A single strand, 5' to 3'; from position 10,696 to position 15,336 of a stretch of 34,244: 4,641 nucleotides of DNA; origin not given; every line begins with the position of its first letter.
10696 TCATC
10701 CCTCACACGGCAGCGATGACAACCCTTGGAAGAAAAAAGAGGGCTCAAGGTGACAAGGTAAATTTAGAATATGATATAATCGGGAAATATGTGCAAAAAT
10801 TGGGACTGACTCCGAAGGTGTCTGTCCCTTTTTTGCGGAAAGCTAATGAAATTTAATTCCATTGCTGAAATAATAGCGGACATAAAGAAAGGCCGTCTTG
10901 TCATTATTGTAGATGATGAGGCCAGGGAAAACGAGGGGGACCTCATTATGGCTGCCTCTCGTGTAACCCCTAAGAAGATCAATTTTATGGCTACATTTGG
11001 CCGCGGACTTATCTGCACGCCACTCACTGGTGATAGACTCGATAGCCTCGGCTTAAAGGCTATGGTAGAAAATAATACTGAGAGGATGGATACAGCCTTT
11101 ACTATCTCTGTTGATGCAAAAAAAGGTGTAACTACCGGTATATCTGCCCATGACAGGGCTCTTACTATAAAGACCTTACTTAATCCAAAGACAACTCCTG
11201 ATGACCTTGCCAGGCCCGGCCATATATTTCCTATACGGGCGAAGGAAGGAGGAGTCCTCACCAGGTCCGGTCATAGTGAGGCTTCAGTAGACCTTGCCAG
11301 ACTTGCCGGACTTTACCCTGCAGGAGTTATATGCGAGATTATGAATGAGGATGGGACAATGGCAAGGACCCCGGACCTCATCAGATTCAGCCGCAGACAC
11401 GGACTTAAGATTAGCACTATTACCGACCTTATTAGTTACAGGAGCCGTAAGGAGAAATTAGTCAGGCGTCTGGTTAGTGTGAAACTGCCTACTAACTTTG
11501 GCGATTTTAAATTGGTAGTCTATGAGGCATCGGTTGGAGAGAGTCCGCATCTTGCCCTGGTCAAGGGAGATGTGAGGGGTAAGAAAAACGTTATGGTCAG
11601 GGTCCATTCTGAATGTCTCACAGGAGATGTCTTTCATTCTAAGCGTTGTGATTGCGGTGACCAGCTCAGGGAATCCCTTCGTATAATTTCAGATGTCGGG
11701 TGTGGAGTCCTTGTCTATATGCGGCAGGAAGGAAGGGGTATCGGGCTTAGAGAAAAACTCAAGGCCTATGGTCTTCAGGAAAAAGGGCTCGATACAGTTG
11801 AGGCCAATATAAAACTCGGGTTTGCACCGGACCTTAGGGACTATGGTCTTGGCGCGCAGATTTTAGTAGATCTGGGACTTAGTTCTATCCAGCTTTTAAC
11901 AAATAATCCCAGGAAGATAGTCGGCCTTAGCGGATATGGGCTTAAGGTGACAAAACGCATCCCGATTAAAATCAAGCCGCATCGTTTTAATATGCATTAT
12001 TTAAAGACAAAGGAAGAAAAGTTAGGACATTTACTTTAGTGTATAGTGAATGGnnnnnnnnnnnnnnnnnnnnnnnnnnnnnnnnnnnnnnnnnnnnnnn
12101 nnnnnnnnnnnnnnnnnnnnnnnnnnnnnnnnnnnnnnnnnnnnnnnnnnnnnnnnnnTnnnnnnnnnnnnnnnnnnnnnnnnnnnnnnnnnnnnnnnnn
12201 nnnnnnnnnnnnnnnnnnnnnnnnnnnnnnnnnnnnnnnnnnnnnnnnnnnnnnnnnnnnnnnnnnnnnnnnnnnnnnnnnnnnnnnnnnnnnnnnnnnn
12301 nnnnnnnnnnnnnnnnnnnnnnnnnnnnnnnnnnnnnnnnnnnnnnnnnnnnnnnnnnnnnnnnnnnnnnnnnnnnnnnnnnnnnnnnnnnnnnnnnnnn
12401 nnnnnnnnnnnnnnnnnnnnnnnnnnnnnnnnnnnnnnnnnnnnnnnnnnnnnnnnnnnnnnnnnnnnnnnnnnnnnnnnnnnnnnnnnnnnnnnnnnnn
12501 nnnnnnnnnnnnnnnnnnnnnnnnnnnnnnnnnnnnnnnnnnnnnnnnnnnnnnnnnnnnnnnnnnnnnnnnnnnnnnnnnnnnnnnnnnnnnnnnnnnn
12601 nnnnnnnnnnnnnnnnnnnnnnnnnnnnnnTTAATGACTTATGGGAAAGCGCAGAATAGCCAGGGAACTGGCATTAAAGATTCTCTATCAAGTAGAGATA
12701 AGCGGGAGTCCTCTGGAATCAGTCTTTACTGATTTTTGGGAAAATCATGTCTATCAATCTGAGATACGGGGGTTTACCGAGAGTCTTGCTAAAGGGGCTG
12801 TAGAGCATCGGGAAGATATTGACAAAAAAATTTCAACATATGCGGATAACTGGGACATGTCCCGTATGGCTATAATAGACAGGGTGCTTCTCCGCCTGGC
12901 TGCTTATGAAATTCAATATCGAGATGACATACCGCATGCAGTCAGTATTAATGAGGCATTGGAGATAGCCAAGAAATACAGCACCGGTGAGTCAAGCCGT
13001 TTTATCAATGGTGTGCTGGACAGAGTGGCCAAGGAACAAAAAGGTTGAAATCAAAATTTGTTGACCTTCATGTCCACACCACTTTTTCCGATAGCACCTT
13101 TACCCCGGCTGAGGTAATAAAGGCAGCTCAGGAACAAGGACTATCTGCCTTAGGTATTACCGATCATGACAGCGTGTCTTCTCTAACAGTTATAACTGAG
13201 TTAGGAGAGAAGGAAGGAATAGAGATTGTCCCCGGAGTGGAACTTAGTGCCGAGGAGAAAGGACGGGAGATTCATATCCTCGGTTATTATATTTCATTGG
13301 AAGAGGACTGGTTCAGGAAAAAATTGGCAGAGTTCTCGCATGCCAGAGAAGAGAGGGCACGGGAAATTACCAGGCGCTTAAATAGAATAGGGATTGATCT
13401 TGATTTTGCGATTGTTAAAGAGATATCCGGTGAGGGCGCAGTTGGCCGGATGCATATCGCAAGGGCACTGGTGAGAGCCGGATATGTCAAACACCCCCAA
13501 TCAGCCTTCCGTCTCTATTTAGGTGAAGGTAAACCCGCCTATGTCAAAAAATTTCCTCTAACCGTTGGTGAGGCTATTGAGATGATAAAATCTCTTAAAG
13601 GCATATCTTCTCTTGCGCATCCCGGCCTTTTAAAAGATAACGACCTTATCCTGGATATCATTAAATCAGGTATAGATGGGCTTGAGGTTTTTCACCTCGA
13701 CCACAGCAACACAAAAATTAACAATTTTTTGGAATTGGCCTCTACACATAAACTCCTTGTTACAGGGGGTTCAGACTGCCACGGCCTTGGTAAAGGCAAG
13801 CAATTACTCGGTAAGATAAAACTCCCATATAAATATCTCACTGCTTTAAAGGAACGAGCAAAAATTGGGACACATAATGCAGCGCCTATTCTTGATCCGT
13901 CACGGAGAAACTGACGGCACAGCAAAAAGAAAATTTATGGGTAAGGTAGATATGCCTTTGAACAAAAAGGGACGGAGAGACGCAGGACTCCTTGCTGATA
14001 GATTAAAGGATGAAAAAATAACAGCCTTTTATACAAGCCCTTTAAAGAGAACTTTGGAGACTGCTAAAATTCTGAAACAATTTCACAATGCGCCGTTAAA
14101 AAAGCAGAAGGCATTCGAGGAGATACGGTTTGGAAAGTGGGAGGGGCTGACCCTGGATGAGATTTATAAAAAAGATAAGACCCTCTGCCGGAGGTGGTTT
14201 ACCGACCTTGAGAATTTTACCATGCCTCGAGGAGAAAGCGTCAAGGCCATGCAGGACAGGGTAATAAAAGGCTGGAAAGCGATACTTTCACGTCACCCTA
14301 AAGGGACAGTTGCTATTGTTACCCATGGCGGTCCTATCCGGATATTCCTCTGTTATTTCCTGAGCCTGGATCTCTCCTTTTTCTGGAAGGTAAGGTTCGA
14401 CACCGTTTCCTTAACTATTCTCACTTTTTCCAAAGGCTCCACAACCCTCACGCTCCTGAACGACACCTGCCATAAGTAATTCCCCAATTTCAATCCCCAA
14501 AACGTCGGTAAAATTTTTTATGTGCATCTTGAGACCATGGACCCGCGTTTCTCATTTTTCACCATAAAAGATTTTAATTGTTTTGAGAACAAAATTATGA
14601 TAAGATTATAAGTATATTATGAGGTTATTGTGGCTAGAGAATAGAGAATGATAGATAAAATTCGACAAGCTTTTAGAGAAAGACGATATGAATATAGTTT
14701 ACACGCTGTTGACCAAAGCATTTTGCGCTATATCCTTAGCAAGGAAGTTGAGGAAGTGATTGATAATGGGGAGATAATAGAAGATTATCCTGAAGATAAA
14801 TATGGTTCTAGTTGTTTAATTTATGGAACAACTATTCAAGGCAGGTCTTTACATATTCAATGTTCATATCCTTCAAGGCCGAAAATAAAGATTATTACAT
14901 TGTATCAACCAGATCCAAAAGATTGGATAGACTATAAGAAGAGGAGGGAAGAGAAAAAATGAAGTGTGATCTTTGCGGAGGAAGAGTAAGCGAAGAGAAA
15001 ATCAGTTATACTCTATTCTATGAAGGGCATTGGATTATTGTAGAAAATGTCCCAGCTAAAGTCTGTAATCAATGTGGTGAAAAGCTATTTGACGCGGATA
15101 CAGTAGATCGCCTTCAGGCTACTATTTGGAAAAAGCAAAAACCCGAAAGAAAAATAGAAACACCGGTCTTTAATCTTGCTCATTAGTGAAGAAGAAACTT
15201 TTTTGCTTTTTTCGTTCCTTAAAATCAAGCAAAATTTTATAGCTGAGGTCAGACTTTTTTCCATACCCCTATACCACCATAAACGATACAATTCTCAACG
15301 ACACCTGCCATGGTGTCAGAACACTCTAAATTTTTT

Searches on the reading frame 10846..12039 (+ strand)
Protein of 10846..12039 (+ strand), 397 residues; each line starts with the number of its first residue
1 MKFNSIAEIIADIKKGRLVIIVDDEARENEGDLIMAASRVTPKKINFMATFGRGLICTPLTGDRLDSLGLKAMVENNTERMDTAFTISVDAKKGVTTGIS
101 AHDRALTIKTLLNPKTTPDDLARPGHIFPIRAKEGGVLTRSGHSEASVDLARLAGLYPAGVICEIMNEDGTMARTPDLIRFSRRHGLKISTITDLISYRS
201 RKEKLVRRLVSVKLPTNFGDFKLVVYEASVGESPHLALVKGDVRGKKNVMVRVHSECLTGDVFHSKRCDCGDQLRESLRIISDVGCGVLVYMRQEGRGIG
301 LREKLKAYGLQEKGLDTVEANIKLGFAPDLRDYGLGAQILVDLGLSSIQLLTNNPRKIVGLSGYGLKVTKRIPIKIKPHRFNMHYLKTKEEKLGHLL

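Call 25: search_protein_families(library=pfam, proteins=[window:10846-12039:+])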
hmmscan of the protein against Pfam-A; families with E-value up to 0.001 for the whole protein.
window:10846-12039:+ (397 aa): 2 families
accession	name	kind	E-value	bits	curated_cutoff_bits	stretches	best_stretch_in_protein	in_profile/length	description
PF00926.24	DHBP_synthase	-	5e-87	290.8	26.4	1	8-198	2-191/191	3,4-dihydroxy-2-butanone 4-phosphate synthase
PF00925.25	GTP_cyclohydro2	-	4.2e-71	238.3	23.3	1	209-373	3-165/165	GTP cyclohydrolase II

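Call 28: find_homologous_proteins(query=window:10846-12039:+, max_evalue=1e-60)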
Query window:10846-12039:+ (397 aa): 8000 proteins with E <= 1e-60 among 8000 candidates; the best 120 are listed.
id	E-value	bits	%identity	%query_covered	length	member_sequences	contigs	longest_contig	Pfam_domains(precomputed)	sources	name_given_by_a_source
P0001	1.2e-259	879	100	100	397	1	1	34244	PF00925.26,PF00926.25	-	-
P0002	9.0e-259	876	100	100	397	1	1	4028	PF00925.26,PF00926.25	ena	-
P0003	8.0e-254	859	97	100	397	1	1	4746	PF00925.26,PF00926.25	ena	-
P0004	2.3e-247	838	94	100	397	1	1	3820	PF00925.26,PF00926.25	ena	-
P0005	6.7e-230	781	87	100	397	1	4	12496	PF00925.26,PF00926.25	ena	-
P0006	5.1e-225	765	86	100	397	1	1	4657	PF00925.26,PF00926.25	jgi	jgi:3,4-dihydroxy 2-butanone 4-phosphate synthase/GTP cyclohydrolase II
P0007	4.2e-224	762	84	100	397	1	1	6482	PF00925.26,PF00926.25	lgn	-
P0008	1.6e-221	753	83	100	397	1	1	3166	PF00925.26,PF00926.25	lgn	-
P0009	2.4e-221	753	83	100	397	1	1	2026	PF00925.26,PF00926.25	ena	-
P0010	6.6e-220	748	84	100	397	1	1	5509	PF00925.26,PF00926.25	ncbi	-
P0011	2.0e-218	743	82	100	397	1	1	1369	PF00925.26,PF00926.25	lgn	-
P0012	1.1e-216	737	81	100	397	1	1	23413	PF00925.26,PF00926.25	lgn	-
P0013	1.6e-214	730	81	99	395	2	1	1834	PF00925.26,PF00926.25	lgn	-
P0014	3.6e-188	643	70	100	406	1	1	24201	PF00925.26,PF00926.25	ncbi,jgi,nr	ncbi:MAG: bifunctional 3,4-dihydroxy-2-butanone-4-phosphate synthase/GTP cyclohydrolase II [Nitrospi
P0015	4.4e-188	643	71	100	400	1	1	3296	PF00925.26,PF00926.25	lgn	-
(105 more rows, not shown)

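Call 29: find_encoding_contigs(protein=P0012, flank=10000, max_places=10)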
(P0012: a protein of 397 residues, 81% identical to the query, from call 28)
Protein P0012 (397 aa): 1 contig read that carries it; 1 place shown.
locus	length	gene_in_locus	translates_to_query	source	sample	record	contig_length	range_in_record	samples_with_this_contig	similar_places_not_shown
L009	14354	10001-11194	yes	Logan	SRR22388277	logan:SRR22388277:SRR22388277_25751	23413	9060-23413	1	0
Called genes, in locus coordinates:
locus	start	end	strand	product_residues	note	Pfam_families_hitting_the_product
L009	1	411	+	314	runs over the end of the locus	PF01116:F_bP_aldolase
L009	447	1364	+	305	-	PF00892:EamA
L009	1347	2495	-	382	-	PF07690:MFS_1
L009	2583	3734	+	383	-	PF11104:PilM_2, PF14450:FtsA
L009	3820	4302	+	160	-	PF05137:PilN (weak)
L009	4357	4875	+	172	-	PF04350:PilO, PF10741:T2SSM_b (weak)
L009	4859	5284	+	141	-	PF16537:T2SSB (weak)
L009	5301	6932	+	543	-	PF07660:STN, PF03958:Secretin_N, PF00263:Secretin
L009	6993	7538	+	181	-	PF10105:DUF2344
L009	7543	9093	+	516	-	PF10150:RNase_E_G, PF20833:RNase_E_G_Thio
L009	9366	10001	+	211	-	PF00677:Lum_binding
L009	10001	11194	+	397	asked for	PF00926:DHBP_synthase, PF00925:GTP_cyclohydro2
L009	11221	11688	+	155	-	PF00885:DMRL_synthase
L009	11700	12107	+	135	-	PF01029:NusB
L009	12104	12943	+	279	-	PF02811:PHP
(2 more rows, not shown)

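Call 30: find_encoding_contigs(protein=P0005, flank=10000, max_places=10)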
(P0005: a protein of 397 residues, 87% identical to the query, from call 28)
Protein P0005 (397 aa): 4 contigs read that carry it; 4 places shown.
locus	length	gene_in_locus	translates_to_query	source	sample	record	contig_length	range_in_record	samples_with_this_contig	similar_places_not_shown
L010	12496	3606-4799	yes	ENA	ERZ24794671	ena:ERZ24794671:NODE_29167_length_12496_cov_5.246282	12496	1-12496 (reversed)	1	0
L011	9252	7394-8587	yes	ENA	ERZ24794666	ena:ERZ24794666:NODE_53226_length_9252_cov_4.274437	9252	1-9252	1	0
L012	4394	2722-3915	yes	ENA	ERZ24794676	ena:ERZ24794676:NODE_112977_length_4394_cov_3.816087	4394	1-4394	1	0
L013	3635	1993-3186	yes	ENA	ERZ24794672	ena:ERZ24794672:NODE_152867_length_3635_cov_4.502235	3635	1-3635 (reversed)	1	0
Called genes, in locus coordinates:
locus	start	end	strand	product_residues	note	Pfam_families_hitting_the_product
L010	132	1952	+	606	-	PF13091:PLDc_2, PF00614:PLDc (faint), PF13091:PLDc_2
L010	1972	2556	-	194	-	PF13176:TPR_7 (faint), PF13181:TPR_8 (faint), PF13371:TPR_9 (faint), PF13424:TPR_12 (faint), PF13428:TPR_14 (faint), PF23914:TPR_CcmH_CycH (faint), PF13432:TPR_16, PF14559:TPR_19, +5 more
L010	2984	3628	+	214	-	PF00677:Lum_binding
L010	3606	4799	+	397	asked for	PF00926:DHBP_synthase, PF00925:GTP_cyclohydro2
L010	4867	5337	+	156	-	PF00885:DMRL_synthase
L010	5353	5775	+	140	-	PF01029:NusB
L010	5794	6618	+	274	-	PF02811:PHP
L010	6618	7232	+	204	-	PF00300:His_Phos_1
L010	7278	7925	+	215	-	-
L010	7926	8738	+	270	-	PF01887:SAM_HAT_N, PF20257:SAM_HAT_C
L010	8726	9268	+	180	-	PF02283:CobU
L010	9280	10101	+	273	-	PF00106:adh_short, PF02737:3HCDH_N (weak), PF08659:KR (weak), PF13561:adh_short_C2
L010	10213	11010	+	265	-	PF13419:HAD_2 (weak)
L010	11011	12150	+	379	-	PF00389:2-Hacid_dh, PF02826:2-Hacid_dh_C, PF11890:DUF3410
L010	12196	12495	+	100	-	?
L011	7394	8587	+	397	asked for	PF00926:DHBP_synthase, PF00925:GTP_cyclohydro2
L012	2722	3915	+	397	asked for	PF00926:DHBP_synthase, PF00925:GTP_cyclohydro2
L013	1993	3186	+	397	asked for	PF00926:DHBP_synthase, PF00925:GTP_cyclohydro2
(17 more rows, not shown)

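Call 31: find_encoding_contigs(protein=P0003, flank=10000, max_places=10)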
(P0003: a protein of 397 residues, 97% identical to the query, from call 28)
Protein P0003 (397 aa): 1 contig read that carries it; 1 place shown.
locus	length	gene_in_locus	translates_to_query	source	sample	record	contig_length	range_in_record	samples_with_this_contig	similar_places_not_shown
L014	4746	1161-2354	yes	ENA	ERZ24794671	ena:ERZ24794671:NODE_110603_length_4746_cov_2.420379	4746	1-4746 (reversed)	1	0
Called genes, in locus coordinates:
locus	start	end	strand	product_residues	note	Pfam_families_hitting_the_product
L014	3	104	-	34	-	?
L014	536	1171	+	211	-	PF00677:Lum_binding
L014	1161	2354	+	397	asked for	PF00926:DHBP_synthase, PF00925:GTP_cyclohydro2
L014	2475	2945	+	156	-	PF00885:DMRL_synthase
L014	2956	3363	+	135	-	PF01029:NusB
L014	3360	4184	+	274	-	PF02811:PHP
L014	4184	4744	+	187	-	?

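Call 41: find_encoding_contigs(protein=P0004, flank=10000, max_places=10)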
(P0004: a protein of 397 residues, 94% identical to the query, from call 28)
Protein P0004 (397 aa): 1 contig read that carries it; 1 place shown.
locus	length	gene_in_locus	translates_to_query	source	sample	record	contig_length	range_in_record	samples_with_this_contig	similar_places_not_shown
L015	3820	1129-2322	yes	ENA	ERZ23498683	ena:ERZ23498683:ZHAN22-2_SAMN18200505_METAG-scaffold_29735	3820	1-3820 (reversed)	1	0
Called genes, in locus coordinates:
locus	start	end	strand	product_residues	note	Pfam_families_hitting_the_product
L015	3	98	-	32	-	?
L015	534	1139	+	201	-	PF00677:Lum_binding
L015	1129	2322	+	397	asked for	PF00926:DHBP_synthase, PF00925:GTP_cyclohydro2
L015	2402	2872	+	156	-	PF00885:DMRL_synthase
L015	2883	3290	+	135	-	PF01029:NusB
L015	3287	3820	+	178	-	?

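Call 42: find_encoding_contigs(protein=P0007, flank=10000, max_places=10)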
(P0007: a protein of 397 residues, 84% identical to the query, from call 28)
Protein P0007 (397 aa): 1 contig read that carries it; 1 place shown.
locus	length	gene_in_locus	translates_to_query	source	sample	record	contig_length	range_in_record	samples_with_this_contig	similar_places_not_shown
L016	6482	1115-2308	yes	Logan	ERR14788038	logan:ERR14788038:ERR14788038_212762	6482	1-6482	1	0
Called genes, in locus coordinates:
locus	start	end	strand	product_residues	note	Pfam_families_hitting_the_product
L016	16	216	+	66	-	-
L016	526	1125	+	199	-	PF00677:Lum_binding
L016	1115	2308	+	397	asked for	PF00926:DHBP_synthase, PF00925:GTP_cyclohydro2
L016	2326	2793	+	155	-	PF00885:DMRL_synthase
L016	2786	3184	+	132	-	PF01029:NusB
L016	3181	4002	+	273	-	PF02811:PHP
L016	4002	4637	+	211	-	PF00300:His_Phos_1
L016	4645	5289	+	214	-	-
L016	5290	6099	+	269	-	PF01887:SAM_HAT_N, PF20257:SAM_HAT_C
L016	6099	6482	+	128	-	?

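Call 43: find_encoding_contigs(protein=P0010, flank=10000, max_places=10)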
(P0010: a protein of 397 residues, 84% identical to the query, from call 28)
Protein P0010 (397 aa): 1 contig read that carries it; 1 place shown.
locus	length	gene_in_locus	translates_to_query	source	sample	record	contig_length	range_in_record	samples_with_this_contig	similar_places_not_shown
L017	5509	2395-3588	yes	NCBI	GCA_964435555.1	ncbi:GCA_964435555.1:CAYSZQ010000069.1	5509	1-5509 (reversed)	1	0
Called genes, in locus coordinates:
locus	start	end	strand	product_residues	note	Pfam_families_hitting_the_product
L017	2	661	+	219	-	?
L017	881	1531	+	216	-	PF01738:DLH (weak)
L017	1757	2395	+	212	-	PF00677:Lum_binding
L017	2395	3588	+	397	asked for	PF00926:DHBP_synthase, PF00925:GTP_cyclohydro2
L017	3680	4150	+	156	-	PF00885:DMRL_synthase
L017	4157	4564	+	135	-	PF01029:NusB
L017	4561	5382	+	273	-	PF02811:PHP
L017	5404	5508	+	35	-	?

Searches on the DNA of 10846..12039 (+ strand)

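Call 45: search_rna_families(sources=[L001, L002, L003, L005, L009, L010, L016, L017], threshold=gathering)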
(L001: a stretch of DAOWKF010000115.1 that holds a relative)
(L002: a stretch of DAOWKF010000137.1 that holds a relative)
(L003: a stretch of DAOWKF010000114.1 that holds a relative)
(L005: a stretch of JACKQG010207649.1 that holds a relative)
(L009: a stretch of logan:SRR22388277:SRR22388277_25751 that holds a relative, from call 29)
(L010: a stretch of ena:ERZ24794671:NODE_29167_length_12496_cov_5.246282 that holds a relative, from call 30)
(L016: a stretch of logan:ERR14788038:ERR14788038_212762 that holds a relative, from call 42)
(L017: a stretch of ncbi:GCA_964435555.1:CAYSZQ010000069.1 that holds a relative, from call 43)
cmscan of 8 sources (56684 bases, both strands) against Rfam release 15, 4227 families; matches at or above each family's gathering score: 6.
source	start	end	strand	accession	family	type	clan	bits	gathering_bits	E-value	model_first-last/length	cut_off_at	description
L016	368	483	+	RF00050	FMN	Cis-reg; riboswitch;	-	110.4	66.2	6.9e-25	1-138/138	no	FMN riboswitch aptamer (RFN element)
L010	2828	2981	+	RF00050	FMN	Cis-reg; riboswitch;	-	94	66.2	2.1e-20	1-138/138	no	FMN riboswitch aptamer (RFN element)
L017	1558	1716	+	RF00050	FMN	Cis-reg; riboswitch;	-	91.8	66.2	8.3e-20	1-138/138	no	FMN riboswitch aptamer (RFN element)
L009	9131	9293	+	RF00050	FMN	Cis-reg; riboswitch;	-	89.1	66.2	4.6e-19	1-138/138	no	FMN riboswitch aptamer (RFN element)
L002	3874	3947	+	RF00005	tRNA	Gene; tRNA;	CL00001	59.8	29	1.8e-10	1-71/71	no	tRNA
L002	4537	4623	+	RF00005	tRNA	Gene; tRNA;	CL00001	55.8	29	2.2e-09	1-71/71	no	tRNA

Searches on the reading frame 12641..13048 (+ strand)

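Call 26: search_protein_families(library=pfam, proteins=[window:12641-13048:+])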
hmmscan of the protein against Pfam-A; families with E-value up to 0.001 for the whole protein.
window:12641-13048:+ (135 aa): 1 family
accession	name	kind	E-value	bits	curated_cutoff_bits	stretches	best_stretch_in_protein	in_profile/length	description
PF01029.23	NusB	-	2.9e-38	131.7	23.1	1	6-131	2-133/133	NusB family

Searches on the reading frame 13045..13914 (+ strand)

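Call 26: search_protein_families(library=pfam, proteins=[window:13045-13914:+])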
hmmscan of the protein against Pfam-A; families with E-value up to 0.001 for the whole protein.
window:13045-13914:+ (289 aa): 1 family
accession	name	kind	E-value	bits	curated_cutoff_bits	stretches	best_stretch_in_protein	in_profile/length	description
PF02811.25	PHP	-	1.2e-12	48.9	26.4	1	7-75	1-70/164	PHP domain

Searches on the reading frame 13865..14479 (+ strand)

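Call 26: search_protein_families(library=pfam, proteins=[window:13865-14479:+])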
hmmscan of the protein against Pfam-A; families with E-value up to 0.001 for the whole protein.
window:13865-14479:+ (204 aa): 1 family
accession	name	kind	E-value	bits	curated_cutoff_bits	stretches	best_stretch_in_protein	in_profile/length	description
PF00300.27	His_Phos_1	-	9.9e-62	208.5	21.7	1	8-201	1-194/194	Histidine phosphatase superfamily (branch 1)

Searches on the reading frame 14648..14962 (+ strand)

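Call 26: search_protein_families(library=pfam, proteins=[window:14648-14962:+])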
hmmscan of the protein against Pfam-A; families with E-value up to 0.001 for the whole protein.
window:14648-14962:+ (104 aa): 1 family
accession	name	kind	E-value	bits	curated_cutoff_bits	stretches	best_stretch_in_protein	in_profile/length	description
PF14076.12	DUF4258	-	2.4e-21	76.2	25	1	16-86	1-70/71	Domain of unknown function (DUF4258)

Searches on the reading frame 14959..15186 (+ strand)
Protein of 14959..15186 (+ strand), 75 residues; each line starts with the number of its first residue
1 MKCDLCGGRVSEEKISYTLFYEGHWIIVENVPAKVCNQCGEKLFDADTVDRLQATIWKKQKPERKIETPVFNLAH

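Call 26: search_protein_families(library=pfam, proteins=[window:14959-15186:+])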
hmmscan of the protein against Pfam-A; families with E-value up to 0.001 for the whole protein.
window:14959-15186:+ (75 aa): 2 families
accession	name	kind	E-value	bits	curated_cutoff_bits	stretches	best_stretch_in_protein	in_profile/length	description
PF15731.11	MqsA_antitoxin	-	4.4e-08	33.8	30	1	1-60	1-61/131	Antitoxin component of bacterial toxin-antitoxin system, MqsA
PF14149.11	YhfH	-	7.2e-06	26.2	27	0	27-43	7-23/37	YhfH-like protein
